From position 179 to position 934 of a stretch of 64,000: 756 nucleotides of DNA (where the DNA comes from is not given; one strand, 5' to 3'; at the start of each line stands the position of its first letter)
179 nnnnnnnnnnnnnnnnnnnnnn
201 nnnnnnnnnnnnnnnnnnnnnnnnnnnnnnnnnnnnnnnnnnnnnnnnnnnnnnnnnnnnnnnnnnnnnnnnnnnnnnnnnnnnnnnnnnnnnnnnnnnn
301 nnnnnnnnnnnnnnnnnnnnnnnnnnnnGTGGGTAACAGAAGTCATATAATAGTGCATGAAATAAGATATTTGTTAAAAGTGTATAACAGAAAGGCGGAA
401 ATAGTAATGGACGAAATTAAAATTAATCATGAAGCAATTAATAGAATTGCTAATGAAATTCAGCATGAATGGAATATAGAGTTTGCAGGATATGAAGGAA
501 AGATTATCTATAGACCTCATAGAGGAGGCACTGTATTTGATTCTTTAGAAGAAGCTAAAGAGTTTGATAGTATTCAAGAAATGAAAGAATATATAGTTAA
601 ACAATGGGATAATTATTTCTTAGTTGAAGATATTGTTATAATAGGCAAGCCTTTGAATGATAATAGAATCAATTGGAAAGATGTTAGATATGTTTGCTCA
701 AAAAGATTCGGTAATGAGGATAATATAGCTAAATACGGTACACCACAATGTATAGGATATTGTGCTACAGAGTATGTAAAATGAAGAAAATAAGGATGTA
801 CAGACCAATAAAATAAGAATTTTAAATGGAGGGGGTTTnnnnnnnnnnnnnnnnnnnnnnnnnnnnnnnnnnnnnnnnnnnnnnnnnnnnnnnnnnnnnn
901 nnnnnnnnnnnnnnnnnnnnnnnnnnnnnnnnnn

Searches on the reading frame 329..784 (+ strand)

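Call 12: search_protein_families(library=pfam, alignment_id=A1, max_evalue=0.0001)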
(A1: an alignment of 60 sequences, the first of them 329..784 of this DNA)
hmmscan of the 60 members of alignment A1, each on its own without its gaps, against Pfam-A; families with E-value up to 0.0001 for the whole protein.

A. member 1, window:329-784:+ (151 aa): 0 families

B. families by the number of members that match (of 60 scanned): 34 families (the first 25 are shown)
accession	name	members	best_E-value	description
PF01966.28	HD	2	2.7e-06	HD domain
PF01327.26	Pep_deformylase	1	1.7e-46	Polypeptide deformylase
PF15714.11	SpoVT_C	1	2.1e-39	Stage V sporulation protein T C-terminal, transcription factor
PF24838.2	8xMP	1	2.2e-36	Octameric membrane protein family (8xMP)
PF00589.27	Phage_integrase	1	6.4e-33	Phage integrase family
PF13671.12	AAA_33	1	7.2e-22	AAA domain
PF01145.31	Band_7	1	8e-20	SPFH domain / Band 7 family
PF00072.30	Response_reg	1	2.1e-19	Response regulator receiver domain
PF02452.23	PemK_toxin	1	3.1e-15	PemK-like, MazF-like toxin of type II toxin-antitoxin system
PF04014.23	MazE_antitoxin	1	6.3e-15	Antidote-toxin recognition MazE, bacterial antitoxin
PF04647.20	AgrB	1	1.4e-14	Accessory gene regulator B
PF06725.17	3D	1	5.9e-14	3D domain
PF08937.16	ThsB_TIR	1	1e-13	Thoeris protein ThsB, TIR-like domain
PF08433.16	KTI12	1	1.2e-13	Chromatin associated protein KTI12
PF01381.28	HTH_3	1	1e-09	Helix-turn-helix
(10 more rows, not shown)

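Call 61: search_protein_families(library=phrogs, alignment_id=A1, max_evalue=1e-8)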
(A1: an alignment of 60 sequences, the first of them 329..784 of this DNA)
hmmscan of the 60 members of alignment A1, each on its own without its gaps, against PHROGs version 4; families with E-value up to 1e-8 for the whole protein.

A. member 1, window:329-784:+ (151 aa): 0 families

B. families by the number of members that match (of 60 scanned): 61 families (the first 25 are shown)
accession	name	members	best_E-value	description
phrog_99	-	3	1.5e-35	HNH endonuclease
phrog_374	-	3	2.9e-35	HNH endonuclease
phrog_4578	-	3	1.6e-27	HNH endonuclease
phrog_3593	-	2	2.2e-15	HNH endonuclease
phrog_13470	-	2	5e-13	HNH endonuclease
phrog_2475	-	1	4.3e-108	-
phrog_619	-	1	6.9e-66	ribose-phosphate pyrophosphokinase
phrog_1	-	1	8.1e-53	integrase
phrog_335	-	1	1.4e-51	phosphatase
phrog_5889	-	1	9.9e-50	-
phrog_990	-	1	1.8e-49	metal-dependent phosphohydrolase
phrog_1383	-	1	4.4e-42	virion structural protein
phrog_2890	-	1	3.1e-41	peptide deformylase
phrog_25520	-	1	2.2e-40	-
phrog_2574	-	1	1.1e-39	-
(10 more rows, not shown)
